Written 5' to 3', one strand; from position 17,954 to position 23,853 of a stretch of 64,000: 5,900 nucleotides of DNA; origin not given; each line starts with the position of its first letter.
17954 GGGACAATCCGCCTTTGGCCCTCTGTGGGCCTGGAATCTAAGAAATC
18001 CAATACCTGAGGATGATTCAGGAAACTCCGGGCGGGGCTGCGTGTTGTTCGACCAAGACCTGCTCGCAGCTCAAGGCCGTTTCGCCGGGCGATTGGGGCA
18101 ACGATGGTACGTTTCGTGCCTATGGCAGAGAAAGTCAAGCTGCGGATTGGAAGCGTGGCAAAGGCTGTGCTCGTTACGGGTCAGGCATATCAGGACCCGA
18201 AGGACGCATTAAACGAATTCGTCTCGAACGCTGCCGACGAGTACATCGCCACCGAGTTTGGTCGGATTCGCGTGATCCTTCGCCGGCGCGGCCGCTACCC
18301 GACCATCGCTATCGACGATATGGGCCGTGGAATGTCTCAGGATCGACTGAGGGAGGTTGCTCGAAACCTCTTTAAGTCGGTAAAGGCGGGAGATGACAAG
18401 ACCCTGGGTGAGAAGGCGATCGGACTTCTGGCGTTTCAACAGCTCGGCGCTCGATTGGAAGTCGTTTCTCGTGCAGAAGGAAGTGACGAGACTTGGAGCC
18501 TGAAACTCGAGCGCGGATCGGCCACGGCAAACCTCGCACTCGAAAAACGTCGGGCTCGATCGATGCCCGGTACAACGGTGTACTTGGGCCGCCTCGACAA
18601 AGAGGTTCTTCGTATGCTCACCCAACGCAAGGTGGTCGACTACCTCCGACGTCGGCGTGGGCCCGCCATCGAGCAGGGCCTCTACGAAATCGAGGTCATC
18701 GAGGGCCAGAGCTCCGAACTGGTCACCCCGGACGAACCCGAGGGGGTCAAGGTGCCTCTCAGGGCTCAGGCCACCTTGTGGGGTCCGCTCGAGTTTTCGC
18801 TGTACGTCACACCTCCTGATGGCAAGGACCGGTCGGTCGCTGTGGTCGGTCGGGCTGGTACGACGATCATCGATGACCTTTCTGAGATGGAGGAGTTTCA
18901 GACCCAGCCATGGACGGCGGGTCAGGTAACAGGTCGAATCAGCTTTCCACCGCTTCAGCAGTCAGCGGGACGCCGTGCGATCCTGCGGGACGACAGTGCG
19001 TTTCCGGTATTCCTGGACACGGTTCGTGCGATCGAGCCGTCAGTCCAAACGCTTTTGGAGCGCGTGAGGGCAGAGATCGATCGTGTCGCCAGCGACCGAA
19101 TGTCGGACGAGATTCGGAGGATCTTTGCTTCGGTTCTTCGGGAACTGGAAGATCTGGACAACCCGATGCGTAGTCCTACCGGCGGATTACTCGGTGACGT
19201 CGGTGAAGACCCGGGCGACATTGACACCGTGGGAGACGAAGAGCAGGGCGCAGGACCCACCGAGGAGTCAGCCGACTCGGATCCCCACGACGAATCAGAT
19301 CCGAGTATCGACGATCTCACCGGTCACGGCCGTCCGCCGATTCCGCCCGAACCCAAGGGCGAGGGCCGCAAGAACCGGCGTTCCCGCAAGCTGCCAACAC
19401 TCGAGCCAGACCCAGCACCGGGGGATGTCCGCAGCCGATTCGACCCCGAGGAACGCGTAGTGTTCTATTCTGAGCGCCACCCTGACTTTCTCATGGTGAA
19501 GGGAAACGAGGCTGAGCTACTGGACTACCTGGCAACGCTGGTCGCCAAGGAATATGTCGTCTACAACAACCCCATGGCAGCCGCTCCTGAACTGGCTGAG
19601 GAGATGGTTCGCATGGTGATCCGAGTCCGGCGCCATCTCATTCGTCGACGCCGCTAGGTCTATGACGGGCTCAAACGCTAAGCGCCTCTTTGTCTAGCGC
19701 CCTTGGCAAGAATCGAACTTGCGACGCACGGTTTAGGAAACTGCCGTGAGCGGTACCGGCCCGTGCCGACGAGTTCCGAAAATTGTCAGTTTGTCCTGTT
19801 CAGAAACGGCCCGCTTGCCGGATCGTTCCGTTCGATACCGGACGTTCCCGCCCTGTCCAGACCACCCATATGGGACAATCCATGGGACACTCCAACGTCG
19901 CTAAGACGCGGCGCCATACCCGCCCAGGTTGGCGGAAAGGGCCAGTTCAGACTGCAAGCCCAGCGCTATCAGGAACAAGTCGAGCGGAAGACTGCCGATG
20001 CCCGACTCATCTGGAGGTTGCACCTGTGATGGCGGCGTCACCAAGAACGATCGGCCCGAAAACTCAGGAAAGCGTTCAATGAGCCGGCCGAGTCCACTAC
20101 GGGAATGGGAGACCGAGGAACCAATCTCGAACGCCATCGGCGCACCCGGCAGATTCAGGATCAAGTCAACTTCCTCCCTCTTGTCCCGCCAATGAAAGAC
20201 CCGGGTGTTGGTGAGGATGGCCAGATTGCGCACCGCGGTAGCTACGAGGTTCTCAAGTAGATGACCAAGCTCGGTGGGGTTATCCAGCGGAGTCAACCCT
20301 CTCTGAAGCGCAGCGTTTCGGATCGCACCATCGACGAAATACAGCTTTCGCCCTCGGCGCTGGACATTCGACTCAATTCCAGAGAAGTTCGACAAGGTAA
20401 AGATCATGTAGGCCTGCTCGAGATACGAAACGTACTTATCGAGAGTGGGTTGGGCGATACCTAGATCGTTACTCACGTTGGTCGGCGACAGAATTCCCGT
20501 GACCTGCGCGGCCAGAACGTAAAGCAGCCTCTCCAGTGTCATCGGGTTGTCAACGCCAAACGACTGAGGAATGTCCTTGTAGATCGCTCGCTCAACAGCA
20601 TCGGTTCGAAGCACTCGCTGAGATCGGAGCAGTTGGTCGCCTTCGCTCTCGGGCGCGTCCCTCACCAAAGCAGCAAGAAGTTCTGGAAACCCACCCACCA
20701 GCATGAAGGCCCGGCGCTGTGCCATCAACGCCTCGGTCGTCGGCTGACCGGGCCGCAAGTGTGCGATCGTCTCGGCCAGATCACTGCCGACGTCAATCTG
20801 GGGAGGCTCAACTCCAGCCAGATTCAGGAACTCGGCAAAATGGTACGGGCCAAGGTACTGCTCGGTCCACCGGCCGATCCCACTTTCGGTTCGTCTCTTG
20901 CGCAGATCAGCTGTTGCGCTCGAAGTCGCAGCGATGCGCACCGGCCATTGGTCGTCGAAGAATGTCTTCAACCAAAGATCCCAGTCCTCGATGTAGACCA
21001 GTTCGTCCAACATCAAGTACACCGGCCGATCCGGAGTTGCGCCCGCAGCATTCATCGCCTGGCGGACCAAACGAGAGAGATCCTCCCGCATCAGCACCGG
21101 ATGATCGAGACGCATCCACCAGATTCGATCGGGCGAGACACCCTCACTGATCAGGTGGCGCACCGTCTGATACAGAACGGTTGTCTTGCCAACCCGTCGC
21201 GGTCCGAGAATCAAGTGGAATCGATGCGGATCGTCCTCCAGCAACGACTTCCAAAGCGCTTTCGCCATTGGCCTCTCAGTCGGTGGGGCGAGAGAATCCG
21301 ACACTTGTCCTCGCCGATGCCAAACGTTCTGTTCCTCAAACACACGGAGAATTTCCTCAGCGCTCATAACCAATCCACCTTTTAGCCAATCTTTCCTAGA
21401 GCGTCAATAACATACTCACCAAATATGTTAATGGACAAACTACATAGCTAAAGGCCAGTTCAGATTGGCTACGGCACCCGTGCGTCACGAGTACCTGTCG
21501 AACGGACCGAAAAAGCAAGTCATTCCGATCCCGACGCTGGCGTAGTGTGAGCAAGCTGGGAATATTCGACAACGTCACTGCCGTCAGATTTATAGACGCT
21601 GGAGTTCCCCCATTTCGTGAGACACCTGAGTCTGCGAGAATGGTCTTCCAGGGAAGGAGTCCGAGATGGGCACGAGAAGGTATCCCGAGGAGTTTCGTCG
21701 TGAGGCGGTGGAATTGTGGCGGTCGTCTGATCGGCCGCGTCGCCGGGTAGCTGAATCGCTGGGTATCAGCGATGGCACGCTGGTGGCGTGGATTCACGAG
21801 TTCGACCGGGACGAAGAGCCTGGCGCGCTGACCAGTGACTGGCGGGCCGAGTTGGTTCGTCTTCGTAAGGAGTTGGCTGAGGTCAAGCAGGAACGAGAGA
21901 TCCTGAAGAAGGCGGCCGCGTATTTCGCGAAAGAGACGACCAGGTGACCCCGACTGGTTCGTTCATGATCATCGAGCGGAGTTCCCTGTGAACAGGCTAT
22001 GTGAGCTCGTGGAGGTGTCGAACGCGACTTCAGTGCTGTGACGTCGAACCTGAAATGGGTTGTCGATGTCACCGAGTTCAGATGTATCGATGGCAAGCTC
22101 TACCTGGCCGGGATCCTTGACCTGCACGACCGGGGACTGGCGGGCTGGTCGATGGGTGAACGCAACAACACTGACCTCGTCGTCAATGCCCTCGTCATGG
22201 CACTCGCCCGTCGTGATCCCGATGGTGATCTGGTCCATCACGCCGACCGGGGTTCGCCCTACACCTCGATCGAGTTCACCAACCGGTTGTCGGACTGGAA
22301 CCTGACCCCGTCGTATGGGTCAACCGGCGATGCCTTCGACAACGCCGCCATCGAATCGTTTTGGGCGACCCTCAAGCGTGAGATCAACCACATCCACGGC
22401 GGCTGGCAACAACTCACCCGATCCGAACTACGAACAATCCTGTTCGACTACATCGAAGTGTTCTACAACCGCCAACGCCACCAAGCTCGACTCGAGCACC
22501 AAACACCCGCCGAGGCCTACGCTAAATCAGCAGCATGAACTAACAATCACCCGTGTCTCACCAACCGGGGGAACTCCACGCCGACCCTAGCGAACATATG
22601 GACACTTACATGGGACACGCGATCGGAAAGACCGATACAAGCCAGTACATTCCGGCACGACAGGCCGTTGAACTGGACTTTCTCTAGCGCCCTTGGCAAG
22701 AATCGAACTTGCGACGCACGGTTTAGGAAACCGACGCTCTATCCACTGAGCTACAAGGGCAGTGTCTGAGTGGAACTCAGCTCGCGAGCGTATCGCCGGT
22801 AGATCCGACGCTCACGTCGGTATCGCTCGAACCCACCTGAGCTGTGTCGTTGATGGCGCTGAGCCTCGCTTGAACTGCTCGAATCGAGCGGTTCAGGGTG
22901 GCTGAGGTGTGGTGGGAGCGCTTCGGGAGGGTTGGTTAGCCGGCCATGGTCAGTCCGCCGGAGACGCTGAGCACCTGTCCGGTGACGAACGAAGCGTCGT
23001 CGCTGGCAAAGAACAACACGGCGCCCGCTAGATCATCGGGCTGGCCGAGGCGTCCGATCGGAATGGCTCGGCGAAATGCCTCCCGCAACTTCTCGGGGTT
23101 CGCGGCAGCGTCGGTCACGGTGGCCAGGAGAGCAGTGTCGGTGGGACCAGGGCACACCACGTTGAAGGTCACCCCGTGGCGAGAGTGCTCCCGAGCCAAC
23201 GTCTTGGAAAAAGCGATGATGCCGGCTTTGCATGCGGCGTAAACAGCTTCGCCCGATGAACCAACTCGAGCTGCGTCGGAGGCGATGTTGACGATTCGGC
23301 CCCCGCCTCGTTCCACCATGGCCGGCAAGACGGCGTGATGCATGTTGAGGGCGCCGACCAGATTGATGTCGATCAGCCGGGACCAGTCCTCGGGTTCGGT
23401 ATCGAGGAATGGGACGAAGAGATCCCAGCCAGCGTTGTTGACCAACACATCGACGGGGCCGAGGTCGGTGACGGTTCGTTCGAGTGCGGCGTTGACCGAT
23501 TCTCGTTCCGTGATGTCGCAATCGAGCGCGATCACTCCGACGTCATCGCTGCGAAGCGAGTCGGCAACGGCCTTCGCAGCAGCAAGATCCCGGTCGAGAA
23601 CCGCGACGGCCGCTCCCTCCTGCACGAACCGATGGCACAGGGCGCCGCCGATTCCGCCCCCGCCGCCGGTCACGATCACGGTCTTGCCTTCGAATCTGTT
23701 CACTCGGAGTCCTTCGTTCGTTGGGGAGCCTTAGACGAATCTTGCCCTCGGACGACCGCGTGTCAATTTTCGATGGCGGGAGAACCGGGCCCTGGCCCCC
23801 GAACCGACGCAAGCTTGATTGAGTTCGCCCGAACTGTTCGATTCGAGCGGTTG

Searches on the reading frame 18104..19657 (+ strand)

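Call 16: search_protein_families(library=pfam, proteins=[window:18104-19657:+])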
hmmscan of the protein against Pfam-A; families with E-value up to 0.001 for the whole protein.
window:18104-19657:+ (517 aa): 2 families
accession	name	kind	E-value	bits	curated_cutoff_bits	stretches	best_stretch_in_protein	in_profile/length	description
PF13589.12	HATPase_c_3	-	2.3e-07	31.4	25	1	33-140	4-110/137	Histidine kinase-, DNA gyrase B-, and HSP90-like ATPase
PF02518.31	HATPase_c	-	9.8e-06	26.4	26.4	1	34-120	8-93/111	Histidine kinase-, DNA gyrase B-, and HSP90-like ATPase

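Call 75: search_protein_families(library=padloc, proteins=[window:18104-19657:+], max_evalue=0.01)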
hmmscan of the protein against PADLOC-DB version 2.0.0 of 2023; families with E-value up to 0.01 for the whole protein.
window:18104-19657:+ (517 aa): 0 families

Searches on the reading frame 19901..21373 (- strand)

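Call 16: search_protein_families(library=pfam, proteins=[window:19901-21373:-])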
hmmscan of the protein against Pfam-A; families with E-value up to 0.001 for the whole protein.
window:19901-21373:- (490 aa): 2 families
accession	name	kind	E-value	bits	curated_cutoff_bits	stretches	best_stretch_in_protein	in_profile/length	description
PF13635.12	DUF4143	-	2.9e-28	99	28.1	1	266-419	2-159/160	Domain of unknown function (DUF4143)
PF13173.12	AAA_14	-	4e-21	75.8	27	1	51-183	3-129/129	AAA domain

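Call 75: search_protein_families(library=padloc, proteins=[window:19901-21373:-], max_evalue=0.01)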
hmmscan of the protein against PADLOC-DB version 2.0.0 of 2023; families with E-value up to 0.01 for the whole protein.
window:19901-21373:- (490 aa): 7 families
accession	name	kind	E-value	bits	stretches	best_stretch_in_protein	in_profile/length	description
PDLC04789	PDC-S01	-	3.4e-44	149.4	1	49-420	16-341/375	-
PDLC04787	PDC-S01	-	4.5e-44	148.9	1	51-410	28-348/412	-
PDLC04791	PDC-S01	-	2.1e-33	113.6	2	222-437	160-369/395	-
PDLC04790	PDC-S01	-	7.5e-33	111.9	1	50-443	27-394/422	-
PDLC04786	PDC-S01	-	1.6e-13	48.3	1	54-434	24-401/439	-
PDLC04788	PDC-S01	-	5.2e-12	43.4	1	54-426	23-389/448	-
PDLC04792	PDC-S01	-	2.8e-07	27.5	1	45-237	14-204/452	-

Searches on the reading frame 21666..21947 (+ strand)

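Call 61: search_protein_families(library=pfam, proteins=[window:21666-21947:+])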
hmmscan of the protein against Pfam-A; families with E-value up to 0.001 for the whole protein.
window:21666-21947:+ (93 aa): 3 families
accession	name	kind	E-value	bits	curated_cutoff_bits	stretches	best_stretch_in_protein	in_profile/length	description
PF01527.26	HTH_Tnp_1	-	2.4e-11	44.1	24.1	1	2-75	2-72/75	Transposase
PF13542.12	HTH_Tnp_ISL3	-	0.00019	21.3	27.4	1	4-45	10-49/51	Helix-turn-helix domain of transposase family ISL3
PF13384.12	HTH_23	-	0.00057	20.1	24.6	0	11-53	7-48/50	Homeodomain-like domain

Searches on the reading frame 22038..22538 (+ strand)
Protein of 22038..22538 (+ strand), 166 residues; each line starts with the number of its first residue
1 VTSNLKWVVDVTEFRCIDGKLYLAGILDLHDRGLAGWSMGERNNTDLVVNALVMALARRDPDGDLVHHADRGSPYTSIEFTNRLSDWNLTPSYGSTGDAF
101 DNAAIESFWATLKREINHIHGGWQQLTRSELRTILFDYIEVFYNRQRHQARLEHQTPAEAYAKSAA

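Call 16: search_protein_families(library=pfam, proteins=[window:22038-22538:+])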
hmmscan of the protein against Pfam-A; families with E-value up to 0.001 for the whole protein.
window:22038-22538:+ (166 aa): 3 families
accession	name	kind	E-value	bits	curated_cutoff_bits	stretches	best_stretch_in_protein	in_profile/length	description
PF00665.32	rve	-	7.4e-20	71.6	32.6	1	4-98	5-101/102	Integrase core domain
PF13333.12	rve_2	-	3.1e-08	34.1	22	1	106-159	1-50/56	Integrase core domain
PF13683.12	rve_3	-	1.9e-06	27.9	26.5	1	90-157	4-67/67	Integrase core domain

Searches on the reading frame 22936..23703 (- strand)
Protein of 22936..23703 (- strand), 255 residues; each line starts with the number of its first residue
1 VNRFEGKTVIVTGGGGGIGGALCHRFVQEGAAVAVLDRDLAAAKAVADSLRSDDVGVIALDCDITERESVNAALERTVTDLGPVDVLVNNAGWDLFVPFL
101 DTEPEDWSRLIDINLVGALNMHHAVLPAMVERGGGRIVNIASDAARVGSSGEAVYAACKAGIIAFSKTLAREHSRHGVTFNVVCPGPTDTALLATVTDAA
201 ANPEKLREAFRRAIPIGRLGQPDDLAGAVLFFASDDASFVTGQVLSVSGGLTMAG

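Call 16: search_protein_families(library=pfam, proteins=[window:22936-23703:-])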
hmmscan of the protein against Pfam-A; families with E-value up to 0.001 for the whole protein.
window:22936-23703:- (255 aa): 10 families
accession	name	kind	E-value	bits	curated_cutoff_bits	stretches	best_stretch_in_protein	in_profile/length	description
PF13561.12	adh_short_C2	-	2.5e-62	211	27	1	17-252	7-236/236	Enoyl-(Acyl carrier protein) reductase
PF00106.31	adh_short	-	1.1e-60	204.9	26.6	1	7-198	1-192/195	short chain dehydrogenase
PF08659.16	KR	-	4.6e-18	66.2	22.6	1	8-172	2-166/180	KR domain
PF01370.27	Epimerase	-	2.2e-09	37.5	20.9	1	9-173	1-160/240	NAD dependent epimerase/dehydratase family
PF02719.21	Polysacc_synt_2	-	1.2e-05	25.1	20.2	1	9-145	1-131/293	Polysaccharide biosynthesis protein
PF01073.25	3Beta_HSD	-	3.3e-05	23.5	22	1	10-76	1-66/280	3-beta hydroxysteroid dehydrogenase/isomerase family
PF05368.20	NmrA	-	4.6e-05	23.6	27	1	7-76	3-69/298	NmrA-like family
PF23441.1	SDR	-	0.00015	21.7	27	1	2-251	3-255/258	SDR-like rossmann domain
PF03435.24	Sacchrp_dh_NADP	-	0.00024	21.9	25.1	1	10-88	2-73/129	Saccharopine dehydrogenase NADP binding domain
PF16363.11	GDP_Man_Dehyd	-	0.00053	20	27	1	10-78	1-75/332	GDP-mannose 4,6 dehydratase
